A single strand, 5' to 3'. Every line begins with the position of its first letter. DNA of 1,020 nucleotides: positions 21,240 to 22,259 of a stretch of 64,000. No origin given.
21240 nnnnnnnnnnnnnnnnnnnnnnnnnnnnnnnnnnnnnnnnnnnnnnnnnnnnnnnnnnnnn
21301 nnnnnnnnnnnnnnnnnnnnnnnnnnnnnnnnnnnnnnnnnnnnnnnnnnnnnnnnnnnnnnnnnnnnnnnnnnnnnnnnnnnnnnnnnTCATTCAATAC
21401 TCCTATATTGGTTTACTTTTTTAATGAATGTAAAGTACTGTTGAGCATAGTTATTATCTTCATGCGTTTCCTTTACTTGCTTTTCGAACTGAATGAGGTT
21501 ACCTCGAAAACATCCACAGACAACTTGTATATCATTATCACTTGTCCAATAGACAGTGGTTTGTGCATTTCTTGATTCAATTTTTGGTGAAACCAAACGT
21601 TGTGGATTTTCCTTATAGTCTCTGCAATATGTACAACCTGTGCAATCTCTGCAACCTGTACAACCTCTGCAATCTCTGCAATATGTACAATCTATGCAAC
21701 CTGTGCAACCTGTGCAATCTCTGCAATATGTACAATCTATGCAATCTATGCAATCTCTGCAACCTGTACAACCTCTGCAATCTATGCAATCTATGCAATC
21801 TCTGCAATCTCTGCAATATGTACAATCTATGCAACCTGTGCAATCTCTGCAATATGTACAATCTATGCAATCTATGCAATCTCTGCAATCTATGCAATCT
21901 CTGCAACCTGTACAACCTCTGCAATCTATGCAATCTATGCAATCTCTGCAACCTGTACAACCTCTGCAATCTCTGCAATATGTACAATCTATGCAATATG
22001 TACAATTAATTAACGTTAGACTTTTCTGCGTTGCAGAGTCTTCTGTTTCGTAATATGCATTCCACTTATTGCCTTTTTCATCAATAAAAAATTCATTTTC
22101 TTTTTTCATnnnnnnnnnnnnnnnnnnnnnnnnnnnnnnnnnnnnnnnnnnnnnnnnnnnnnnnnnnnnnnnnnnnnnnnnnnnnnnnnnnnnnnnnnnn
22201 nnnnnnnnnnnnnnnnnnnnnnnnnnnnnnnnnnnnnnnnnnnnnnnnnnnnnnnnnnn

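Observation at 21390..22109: Protein with 43 uninterrupted Cys-x-x triplets built from only five triplet types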

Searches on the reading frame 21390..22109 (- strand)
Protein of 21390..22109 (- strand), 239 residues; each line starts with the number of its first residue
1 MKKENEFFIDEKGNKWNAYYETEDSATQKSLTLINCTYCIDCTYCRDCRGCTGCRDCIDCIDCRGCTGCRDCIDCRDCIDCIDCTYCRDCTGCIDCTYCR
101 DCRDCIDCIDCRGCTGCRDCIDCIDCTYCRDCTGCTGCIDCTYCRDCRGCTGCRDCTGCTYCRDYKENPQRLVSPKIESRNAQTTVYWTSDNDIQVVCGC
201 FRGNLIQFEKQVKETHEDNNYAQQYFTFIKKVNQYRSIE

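Call 3: search_protein_families(library=pfam, proteins=[window:21390-22109:-], max_evalue=10)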
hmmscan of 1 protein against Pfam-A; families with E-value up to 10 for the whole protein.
window:21390-22109:- (239 aa): 1 family
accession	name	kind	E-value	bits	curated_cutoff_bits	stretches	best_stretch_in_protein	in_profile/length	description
PF01524.22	Gemini_V2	-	0.24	12.1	21.2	0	139-172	28-61/78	Geminivirus V2 protein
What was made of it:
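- On Insect antifreeze protein repeat (Pfam PF02420, TmAFP type): No hit at E<=10 (call 3).
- On Pentapeptide repeat (PF00805): No Pfam hit (call 3).
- On Left-handed beta-helix hexapeptide / YdcK solenoid (PF00132, PF18836): No Pfam hit for the window protein (call 3).
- On Metallothionein: No Pfam match (call 3).
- Closest known: Tenebrio molitor antifreeze protein. Different: The window protein has Cys at all core positions, no TCT ladder and no PF02420 match (call 3), and it is cytoplasmic.
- Closest known: Metallothioneins and CXXC-type zinc fingers. Different: No model matches the window protein (call 3).
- No Pfam metallothionein, Fer4 or zinc-finger model matches, even at E<=10 (call 3). 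The current PF02420 model does not match the window protein, even at E<=10 (call 3).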

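Call 4: search_protein_families(library=phrogs, proteins=[window:21390-22109:-], max_evalue=1)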
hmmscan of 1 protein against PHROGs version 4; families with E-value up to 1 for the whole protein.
window:21390-22109:- (239 aa): 5 families
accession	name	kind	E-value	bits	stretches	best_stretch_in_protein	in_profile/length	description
phrog_15341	-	unknown function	4.7e-33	115.8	2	69-169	36-137/276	-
phrog_20532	-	unknown function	5.1e-13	50.3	1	172-230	26-83/100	-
phrog_7964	-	unknown function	6.5e-06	26.3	1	173-235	206-263/269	-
phrog_36982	-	unknown function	0.0093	14.8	1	33-160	356-483/944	-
phrog_28263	-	tail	0.25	9.4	1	50-160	646-756/1400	tail fiber protein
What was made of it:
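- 21618..22004 (-): Array of 43 Cys-x-x triplets, aa 36-164, encoded by a 9-bp minisatellite. PHROG 15341 match at 4.7e-33 (call 4).
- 21393..21617 (-): C-terminal 'GCFxG' domain, aa 165-239 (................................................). PHROG 20532 and 7964 matches (call 4).
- On PHROG 15341 (uncharacterised phage family): E=4.7e-33, 115.8 bits, over aa 69-169 (call 4).
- PHROG 15341 matches at 4.7e-33 (call 4).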

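Call 5: search_protein_families(library=ncbifam, proteins=[window:21390-22109:-], max_evalue=10)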
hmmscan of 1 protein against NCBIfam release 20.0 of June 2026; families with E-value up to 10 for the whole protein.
window:21390-22109:- (239 aa): 0 families
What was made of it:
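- On Heterocycloanthracin / TOMM RiPP precursor (TIGR03601): NCBIfam gives 0 families at E<=10 (call 5).
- NCBIfam gave no match at all at E<=10 (call 5).
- Tried and rejected: The only hit was Gemini_V2 at E=0.24 (calls 3, 5).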

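Call 7: search_dna_similar(query=window:21390-22109:-, collection=phages, mode=protein, max_rows=40, max_evalue=0.001)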
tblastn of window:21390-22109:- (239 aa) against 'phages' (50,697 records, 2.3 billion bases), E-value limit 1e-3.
Records with a match: 4; places in all: 4; records where one place covers at least 80% of the query: 0.
Best place of each record, by identity: <60% 4.
By first word of the organism name: Clostridium 1; Bacteroides 1; Ruminococcus 1; Bacteriophage 1.
By host as written in the record: [Clostridium] innocuum 1; Bacteroides fragilis DA766 1; [Ruminococcus] gnavus ATCC 29149 1; - 1.
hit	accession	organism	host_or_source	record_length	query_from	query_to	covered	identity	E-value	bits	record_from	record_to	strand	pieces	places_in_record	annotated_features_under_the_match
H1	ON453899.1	Clostridium phage Amboise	[Clostridium] innocuum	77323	172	225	23%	48.1%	2e-4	48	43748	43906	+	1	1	hypothetical protein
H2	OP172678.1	Bacteroides phage BF766P1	Bacteroides fragilis DA766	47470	179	232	23%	46.3%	4e-7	56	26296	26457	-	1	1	hypothetical protein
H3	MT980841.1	Ruminococcus phage phiRM10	[Ruminococcus] gnavus ATCC 29149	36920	179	228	21%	44.0%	3e-4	47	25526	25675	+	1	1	gp34: hypothetical protein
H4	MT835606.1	Bacteriophage sp.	human fecal samples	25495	179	228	21%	42.0%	7e-4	46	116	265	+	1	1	record has no annotation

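Call 8: get_annotated_region(hit=H2, flank=3000)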
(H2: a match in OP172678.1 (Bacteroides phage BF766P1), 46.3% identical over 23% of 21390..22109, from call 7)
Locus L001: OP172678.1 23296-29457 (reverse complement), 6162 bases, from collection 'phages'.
description: Bacteroides phage BF766P1, complete genome.
organism: Bacteroides phage BF766P1 (NCBI taxid 2968560)
taxonomy: Viruses; Duplodnaviria; Heunggongvirae; Uroviricota; Caudoviricetes
host: Bacteroides fragilis DA766; source: municipal sewage; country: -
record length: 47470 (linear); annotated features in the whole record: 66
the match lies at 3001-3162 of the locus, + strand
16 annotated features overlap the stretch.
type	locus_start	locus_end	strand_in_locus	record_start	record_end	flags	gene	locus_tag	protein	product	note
CDS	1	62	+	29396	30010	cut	-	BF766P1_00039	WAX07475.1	hypothetical protein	-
CDS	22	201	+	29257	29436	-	-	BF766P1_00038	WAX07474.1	hypothetical protein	-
CDS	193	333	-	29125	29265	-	-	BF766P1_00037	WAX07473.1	hypothetical protein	-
CDS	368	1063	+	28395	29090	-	-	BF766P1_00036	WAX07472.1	hypothetical protein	-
CDS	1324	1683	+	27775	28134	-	-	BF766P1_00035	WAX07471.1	hypothetical protein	-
CDS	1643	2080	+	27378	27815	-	-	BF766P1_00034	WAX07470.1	hypothetical protein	-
CDS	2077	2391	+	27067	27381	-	-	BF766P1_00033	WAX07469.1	hypothetical protein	-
CDS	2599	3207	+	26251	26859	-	-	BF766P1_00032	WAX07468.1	hypothetical protein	-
CDS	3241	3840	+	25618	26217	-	-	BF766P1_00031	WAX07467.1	hypothetical protein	-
CDS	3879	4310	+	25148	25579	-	-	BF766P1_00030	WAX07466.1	hypothetical protein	-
CDS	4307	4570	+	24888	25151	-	-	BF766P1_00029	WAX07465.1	hypothetical protein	-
CDS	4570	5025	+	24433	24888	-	-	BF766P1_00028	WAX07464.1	hypothetical protein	-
CDS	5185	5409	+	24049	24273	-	-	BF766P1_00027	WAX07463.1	hypothetical protein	-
CDS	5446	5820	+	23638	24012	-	-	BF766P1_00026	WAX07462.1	hypothetical protein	-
CDS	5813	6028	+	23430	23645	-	-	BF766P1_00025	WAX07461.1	hypothetical protein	-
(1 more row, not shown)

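Call 9: get_annotated_region(hit=H1, flank=3000)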
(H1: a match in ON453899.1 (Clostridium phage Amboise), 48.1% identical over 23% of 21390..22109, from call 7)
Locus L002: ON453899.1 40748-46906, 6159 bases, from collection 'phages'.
description: Clostridium phage Amboise, complete genome.
organism: Clostridium phage Amboise (NCBI taxid 2951971)
taxonomy: Viruses
host: [Clostridium] innocuum; source: feces; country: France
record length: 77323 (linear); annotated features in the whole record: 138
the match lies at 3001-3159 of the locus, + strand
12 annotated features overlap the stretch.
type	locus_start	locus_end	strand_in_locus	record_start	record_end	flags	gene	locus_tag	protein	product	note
CDS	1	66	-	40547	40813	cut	-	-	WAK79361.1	hypothetical protein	rasttk_feature_creation_tool=/opt/patric-common/ runtime/bin/phanotate version 1.5.0; ...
CDS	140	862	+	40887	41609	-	-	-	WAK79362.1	anti-repressor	rasttk_feature_creation_tool=/opt/patric-common/ runtime/bin/phanotate version 1.5.0; HHpred against PHROGS v3; label: ...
CDS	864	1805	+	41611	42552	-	-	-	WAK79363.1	hypothetical protein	rasttk_feature_creation_tool=/opt/patric-common/ runtime/bin/phanotate version 1.5.0; ...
CDS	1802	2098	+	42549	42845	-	-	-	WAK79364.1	hypothetical protein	rasttk_feature_creation_tool=/opt/patric-common/ runtime/bin/phanotate version 1.5.0; ...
CDS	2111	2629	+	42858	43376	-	-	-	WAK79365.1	hypothetical protein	rasttk_feature_creation_tool=/opt/patric-common/ runtime/bin/phanotate version 1.5.0; ...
CDS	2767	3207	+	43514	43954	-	-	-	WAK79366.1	hypothetical protein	rasttk_feature_creation_tool=/opt/patric-common/ runtime/bin/phanotate version 1.5.0; ...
CDS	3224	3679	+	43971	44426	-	-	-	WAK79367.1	hypothetical protein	rasttk_feature_creation_tool=/opt/patric-common/ runtime/bin/phanotate version 1.5.0; ...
CDS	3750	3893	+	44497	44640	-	-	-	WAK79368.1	hypothetical protein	rasttk_feature_creation_tool=/opt/patric-common/ runtime/bin/phanotate version 1.5.0; ...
CDS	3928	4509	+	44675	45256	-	-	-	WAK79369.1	hypothetical protein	rasttk_feature_creation_tool=/opt/patric-common/ runtime/bin/phanotate version 1.5.0; ...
CDS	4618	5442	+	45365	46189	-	-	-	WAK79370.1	hypothetical protein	rasttk_feature_creation_tool=/opt/patric-common/ runtime/bin/phanotate version 1.5.0; ...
CDS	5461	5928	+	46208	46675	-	-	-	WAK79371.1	hypothetical protein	rasttk_feature_creation_tool=/opt/patric-common/ runtime/bin/phanotate version 1.5.0; ...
CDS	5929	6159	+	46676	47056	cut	-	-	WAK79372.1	tail protein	rasttk_feature_creation_tool=/opt/patric-common/ runtime/bin/phanotate version 1.5.0; HHpred against PHROGS v3; label: ...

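Call 10: get_annotated_region(hit=H3, flank=3000)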
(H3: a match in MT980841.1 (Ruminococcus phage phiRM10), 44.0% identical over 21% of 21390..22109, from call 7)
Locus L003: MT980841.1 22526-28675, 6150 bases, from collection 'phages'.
description: Ruminococcus phage phiRM10, complete genome.
organism: Ruminococcus phage phiRM10 (NCBI taxid 2772516)
taxonomy: Viruses; Duplodnaviria; Heunggongvirae; Uroviricota; Caudoviricetes
host: [Ruminococcus] gnavus ATCC 29149; source: bovine feces; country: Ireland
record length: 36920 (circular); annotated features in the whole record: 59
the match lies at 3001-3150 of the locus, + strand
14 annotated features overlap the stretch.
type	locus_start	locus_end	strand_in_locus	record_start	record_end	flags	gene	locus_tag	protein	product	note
CDS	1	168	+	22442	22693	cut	gp27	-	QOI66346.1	hypothetical protein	-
CDS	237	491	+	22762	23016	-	gp28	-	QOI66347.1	hypothetical protein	-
CDS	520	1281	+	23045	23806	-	gp29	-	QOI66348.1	DNA-binding anti-repressor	DNA-binding anti-repressor [Paenibacillus phage Vegas]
CDS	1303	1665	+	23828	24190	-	gp30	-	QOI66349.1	coiled coil segment-containing protein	-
CDS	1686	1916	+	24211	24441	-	gp31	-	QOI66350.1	regulatory protein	Regulatory phage protein cox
CDS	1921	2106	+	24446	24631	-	gp32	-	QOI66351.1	hypothetical protein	-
CDS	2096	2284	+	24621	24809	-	gp33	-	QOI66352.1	transmembrane domain containing protein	-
CDS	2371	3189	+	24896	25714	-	gp34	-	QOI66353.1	hypothetical protein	hypothetical protein Sfi19p28 [Streptococcus virus Sfi19]/putative acyltransferase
CDS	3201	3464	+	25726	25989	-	gp35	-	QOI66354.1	hypothetical protein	-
CDS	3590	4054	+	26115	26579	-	gp36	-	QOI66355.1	hypothetical protein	Mu Gam like protein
CDS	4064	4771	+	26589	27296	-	gp37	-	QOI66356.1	Rad52/22 family single-strand annealing protein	-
CDS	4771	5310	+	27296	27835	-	gp38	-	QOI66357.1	hypothetical protein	hypothetical protein [Lactobacillus virus LLKu]/NinB recombinase phage lambda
CDS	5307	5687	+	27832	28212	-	gp39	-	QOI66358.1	recombinase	NinG recombinase phage lambda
CDS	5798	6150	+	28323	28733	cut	gp40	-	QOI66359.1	putative endodeoxyribonuclease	putative enoddeoxyribonuclease [Pseudomonas phage AF]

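Call 14: find_homologous_proteins(query=window:21390-22109:-, max_evalue=0.001)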
Query window:21390-22109:- (239 aa): 205 proteins with E <= 0.001 among 1500 candidates; the best 120 are listed.
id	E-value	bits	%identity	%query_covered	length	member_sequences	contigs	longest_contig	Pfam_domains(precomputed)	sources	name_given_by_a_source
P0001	3.3e-62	228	42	97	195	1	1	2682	-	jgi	jgi:hypothetical protein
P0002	1.1e-57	213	45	97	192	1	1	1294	-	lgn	-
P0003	1.9e-57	212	44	96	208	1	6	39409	-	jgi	jgi:hypothetical protein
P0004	8.5e-56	207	48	59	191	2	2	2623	-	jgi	jgi:hypothetical protein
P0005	1.9e-55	206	41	97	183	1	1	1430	-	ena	-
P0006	2.6e-53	199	46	99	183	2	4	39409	-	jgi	jgi:hypothetical protein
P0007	1.1e-52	197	61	30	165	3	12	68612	-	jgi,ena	-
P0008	3.9e-52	195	40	97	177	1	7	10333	-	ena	-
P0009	2.3e-51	192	50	62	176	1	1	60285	-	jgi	jgi:hypothetical protein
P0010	2.8e-51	192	46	100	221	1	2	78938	-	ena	-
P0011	1.1e-49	187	40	96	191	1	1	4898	-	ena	-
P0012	1.3e-49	187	46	97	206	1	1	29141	-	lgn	-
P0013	4.2e-49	185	40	100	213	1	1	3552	-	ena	-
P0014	5.4e-47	178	46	64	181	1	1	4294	-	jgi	jgi:hypothetical protein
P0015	2.2e-45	173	50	53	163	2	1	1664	-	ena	-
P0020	3.3e-44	169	37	97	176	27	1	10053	-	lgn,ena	-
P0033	1.1e-40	158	45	58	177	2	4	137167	-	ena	-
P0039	1.1e-38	151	44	93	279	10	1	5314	-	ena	-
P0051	9.7e-36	141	45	61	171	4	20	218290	-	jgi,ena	-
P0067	1.1e-31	128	41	97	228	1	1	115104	-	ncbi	-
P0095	1.5e-18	85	38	57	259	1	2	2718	PF02229.23,PF02420.21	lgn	-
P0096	1.1e-17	82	44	26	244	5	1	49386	-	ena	-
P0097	1.6e-17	81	53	15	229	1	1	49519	-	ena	-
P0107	3.5e-13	67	36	70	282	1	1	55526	-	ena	-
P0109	6.9e-13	66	44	55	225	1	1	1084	-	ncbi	-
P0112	1.3e-12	65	57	28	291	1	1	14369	PF05345.19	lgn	-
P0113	2.4e-12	64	47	25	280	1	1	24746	-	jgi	-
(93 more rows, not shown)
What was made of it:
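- The homologue search gives 205 hits (call 14).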

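Call 27: predict_structure(alignment_id=A1)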
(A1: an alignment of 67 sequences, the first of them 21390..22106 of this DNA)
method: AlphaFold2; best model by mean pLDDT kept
length: 238 residues; sequences in the alignment: 67
mean_pLDDT: 68.5   pTM: 0.40
mean pLDDT of the five models: 68.5, 68.1, 66.9, 65.4, 62.3
residues with pLDDT >= 90: 51; 70-90: 60; 50-70: 80; < 50: 47
segments of 3 or more residues with pLDDT < 50: 115-157
pLDDT, mean of each block of 10 residues (from residue 1): 89 81 82 61 55 60 68 70 69 66 57 45 32 28 37 45 71 84 89 87 94 93 96 89
secondary structure, 60 per line:
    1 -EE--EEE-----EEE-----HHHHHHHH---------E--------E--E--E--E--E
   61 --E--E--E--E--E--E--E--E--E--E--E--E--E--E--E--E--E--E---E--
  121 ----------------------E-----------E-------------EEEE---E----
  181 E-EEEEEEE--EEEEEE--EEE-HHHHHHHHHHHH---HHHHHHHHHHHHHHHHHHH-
elements in order: E6-8 E14-16 H22-29 E169-172 E183-189 E192-197 E200-202 H204-215 H219-237
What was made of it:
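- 21393..21617 (-): AlphaFold2 pLDDT is 84-96, with four strands and two helices (call 27).
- The window protein shows the same pattern at pLDDT 55-70 where the alignment is deep (call 27).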

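Call 30: fold_search(model_id=the predicted structure, library=pdb)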
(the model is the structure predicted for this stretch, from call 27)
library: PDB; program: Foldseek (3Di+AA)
matches with E <= 10: 56; with E <= 0.001: 0
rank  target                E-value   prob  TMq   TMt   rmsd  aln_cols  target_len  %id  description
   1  7n0j_D                2.4e+00  0.18  0.13  0.29   8.7        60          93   12  Structure of YebY from E. coli K12 (released 2022-03-09)
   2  8jiv_Cr               2.9e+00  0.13  0.14  0.23  12.3        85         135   18  Atomic structure of wheat ribosome reveals unique features of the plant ribosomes (released 2024-03-27)
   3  7n0j_A                3.3e+00  0.15  0.13  0.29   8.7        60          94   12  Structure of YebY from E. coli K12 (released 2022-03-09)
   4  5w6f_A                3.3e+00  0.01  0.07  0.03   9.9        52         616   12  Crystal structure of Bacteriophage CBA120 tailspike protein 3 (TSP3, orf212) (released 2018-10-24)
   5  3f2k_A                3.8e+00  0.04  0.10  0.11  10.5        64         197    6  Structure of the transposase domain of human Histone-lysine N-methyltransferase SETMAR (released 2008-11-25)
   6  6vgj_F                4.3e+00  0.10  0.10  0.28  10.2        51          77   14  N-terminal variant of CXCL13 (released 2020-10-07)
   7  8iuf_1A               4.3e+00  0.07  0.13  0.09  23.7       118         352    6  Cryo-EM structure of Euglena gracilis super-complex I+III2+IV, composite (released 2024-02-28)
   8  4uxg_D                4.5e+00  0.06  0.12  0.07  11.4        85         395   13  Crystal structure of the carboxy-terminal region of the bacteriophage T4 proximal long tail fibre protein gp34, R32 na (released 2015-09-30)
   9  3k9k_B                4.5e+00  0.04  0.10  0.11  10.5        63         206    6  Transposase domain of Metnase (released 2010-07-14)
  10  1l1i_MODEL_1_A        4.5e+00  0.03  0.14  0.27   7.0        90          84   26  Solution Structure of the Tenebrio molitor Antifreeze Protein (released 2002-05-22)
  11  6vgj_C                4.7e+00  0.11  0.11  0.31   8.8        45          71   16  N-terminal variant of CXCL13 (released 2020-10-07)
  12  2yz0_MODEL_1_A        5.0e+00  0.06  0.13  0.19  12.8        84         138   11  Solution Structure of RWD/GI domain of Saccharomyces cerevisiae GCN2 (released 2008-05-06)
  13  3k9j_A                5.8e+00  0.03  0.10  0.11   9.8        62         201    6  Transposase domain of Metnase (released 2010-07-14)
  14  8qma_A                6.1e+00  0.06  0.13  0.05  10.8        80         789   14  Structure of the plastid-encoded RNA polymerase complex (PEP) from Sinapis alba (released 2024-03-06)
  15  2ob9_A                6.1e+00  0.04  0.09  0.18   8.1        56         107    7  Structure of bacteriophage HK97 tail assembly chaperone (released 2007-12-18)
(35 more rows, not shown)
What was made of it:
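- On Insect antifreeze protein repeat (Pfam PF02420, TmAFP type): Foldseek gives E=4.5 (call 30).
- Closest known: Tenebrio molitor antifreeze protein. Same: It is the best PDB sequence match (E=0.008) and is also picked up weakly by Foldseek (call 30, rank 10).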

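Call 31: search_protein_families(library=pfam, proteins=[L001:2599-3207:+, L002:2767-3207:+, L003:2371-3189:+, P0096, P0097, P0113, P0095, P0112, P0107], max_evalue=0.1)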
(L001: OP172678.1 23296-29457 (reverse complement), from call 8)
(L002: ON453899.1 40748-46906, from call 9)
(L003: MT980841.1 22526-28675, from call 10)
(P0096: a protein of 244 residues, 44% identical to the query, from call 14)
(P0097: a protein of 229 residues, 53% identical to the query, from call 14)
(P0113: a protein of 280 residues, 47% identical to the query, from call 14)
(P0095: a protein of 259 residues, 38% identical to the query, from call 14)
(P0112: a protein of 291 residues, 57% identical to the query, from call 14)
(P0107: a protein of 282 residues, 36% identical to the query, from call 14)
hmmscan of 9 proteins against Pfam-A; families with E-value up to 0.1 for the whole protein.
L001:2599-3207:+ (202 aa): 3 families
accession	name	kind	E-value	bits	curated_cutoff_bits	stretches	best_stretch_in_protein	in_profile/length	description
PF18836.7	B_solenoid_ydck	-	2.9e-15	55.2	30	3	65-80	1-16/17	YdcK Beta solenoid repeat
PF04519.19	Bactofilin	-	0.00014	22.5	27.9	1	34-95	22-80/98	Polymer-forming cytoskeletal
PF00132.30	Hexapep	-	0.026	14.6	27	0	59-92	2-35/36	Bacterial transferase hexapeptide (six repeats)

L002:2767-3207:+ (146 aa): 3 families
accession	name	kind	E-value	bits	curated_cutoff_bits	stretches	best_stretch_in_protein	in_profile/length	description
PF18836.7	B_solenoid_ydck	-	2e-06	27.7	30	0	24-36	3-15/17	YdcK Beta solenoid repeat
PF25084.1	LbH_EIF2B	-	0.0002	21.8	54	1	26-71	54-98/105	EIF2B subunit epsilon LbH domain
PF00132.30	Hexapep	-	0.0014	18.7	27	1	32-60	6-34/36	Bacterial transferase hexapeptide (six repeats)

L003:2371-3189:+ (272 aa): 4 families
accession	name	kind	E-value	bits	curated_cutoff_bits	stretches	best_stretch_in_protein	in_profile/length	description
PF18836.7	B_solenoid_ydck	-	1.5e-41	137.1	30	8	105-121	1-17/17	YdcK Beta solenoid repeat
PF04519.19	Bactofilin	-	3.5e-10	40.4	27.9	2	99-180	7-83/98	Polymer-forming cytoskeletal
PF20854.2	LED_rpt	-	0.044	14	59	0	129-169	133-173/176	LED repeat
PF14341.11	PilX_N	-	0.078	13.4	25.5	0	102-125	27-50/51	PilX N-terminal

P0096 (244 aa): 0 families

P0097 (229 aa): 0 families

P0113 (280 aa): 0 families

P0095 (259 aa): 2 families
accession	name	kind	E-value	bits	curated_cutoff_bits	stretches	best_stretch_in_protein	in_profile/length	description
PF02229.22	PC4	-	4.4e-08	32.9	25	1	177-223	3-51/52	Transcriptional Coactivator p15 (PC4)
PF19808.4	DUF6291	-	0.043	14.4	27.2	0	212-237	14-38/79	Family of unknown function (DUF6291)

P0112 (291 aa): 1 family
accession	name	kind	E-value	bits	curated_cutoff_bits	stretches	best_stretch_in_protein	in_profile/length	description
PF05345.18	He_PIG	-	5.9e-08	33.5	24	1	173-230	31-89/96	Putative Ig domain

P0107 (282 aa): 0 families
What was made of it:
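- On Left-handed beta-helix hexapeptide / YdcK solenoid (PF00132, PF18836): The models do hit the C-domain relatives BF766P1, Amboise and phiRM10 (call 31).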

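Call 34: find_encoding_contigs(protein=window:21390-22109:-, flank=3000, max_places=4)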
Protein window:21390-22109:- (239 aa): no gene with exactly this product is on record in the collection.

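Call 35: list_cluster_members(proteins=[P0067, P0109, P0020, P0039])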
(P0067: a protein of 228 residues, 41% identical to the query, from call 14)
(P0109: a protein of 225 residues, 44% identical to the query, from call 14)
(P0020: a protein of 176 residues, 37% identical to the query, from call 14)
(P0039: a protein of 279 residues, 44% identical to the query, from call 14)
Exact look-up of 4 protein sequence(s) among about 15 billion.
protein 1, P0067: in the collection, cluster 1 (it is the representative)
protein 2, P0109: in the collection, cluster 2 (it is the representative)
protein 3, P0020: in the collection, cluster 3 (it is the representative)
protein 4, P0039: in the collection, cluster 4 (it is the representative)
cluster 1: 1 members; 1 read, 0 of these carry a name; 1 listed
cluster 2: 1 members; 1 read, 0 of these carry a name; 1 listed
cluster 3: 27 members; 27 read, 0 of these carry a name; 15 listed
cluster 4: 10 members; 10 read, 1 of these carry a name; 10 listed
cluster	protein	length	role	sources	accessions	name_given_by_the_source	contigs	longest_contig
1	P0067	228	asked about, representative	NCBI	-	-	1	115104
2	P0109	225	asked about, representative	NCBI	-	-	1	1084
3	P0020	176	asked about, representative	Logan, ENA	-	-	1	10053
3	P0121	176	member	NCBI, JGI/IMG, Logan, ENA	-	-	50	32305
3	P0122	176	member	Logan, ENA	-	-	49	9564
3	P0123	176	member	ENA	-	-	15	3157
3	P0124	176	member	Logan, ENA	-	-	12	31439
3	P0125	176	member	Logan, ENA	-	-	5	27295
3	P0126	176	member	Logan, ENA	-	-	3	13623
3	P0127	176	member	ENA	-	-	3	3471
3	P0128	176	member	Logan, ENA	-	-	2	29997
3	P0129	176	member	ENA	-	-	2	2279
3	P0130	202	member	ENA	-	-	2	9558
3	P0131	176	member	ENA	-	-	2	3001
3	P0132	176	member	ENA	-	-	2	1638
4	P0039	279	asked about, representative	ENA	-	-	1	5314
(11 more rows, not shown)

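Call 36: find_encoding_contigs(protein=P0010, flank=6000, max_places=2)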
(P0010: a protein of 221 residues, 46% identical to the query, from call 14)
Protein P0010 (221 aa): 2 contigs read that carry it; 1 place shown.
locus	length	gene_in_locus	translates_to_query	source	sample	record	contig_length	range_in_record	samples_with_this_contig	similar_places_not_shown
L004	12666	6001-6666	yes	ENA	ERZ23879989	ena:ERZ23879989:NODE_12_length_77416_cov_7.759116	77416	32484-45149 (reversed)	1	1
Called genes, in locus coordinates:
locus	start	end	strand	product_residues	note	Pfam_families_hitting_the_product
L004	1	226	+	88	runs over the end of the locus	-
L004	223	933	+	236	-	PF08346:AntA, PF03374:ANT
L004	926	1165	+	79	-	-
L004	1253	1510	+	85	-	-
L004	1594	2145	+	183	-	-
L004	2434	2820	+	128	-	-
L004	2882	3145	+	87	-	-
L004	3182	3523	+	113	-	-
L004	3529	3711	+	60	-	-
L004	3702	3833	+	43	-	-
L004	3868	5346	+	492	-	-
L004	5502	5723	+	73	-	-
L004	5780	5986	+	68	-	-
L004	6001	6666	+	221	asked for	-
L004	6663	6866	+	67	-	-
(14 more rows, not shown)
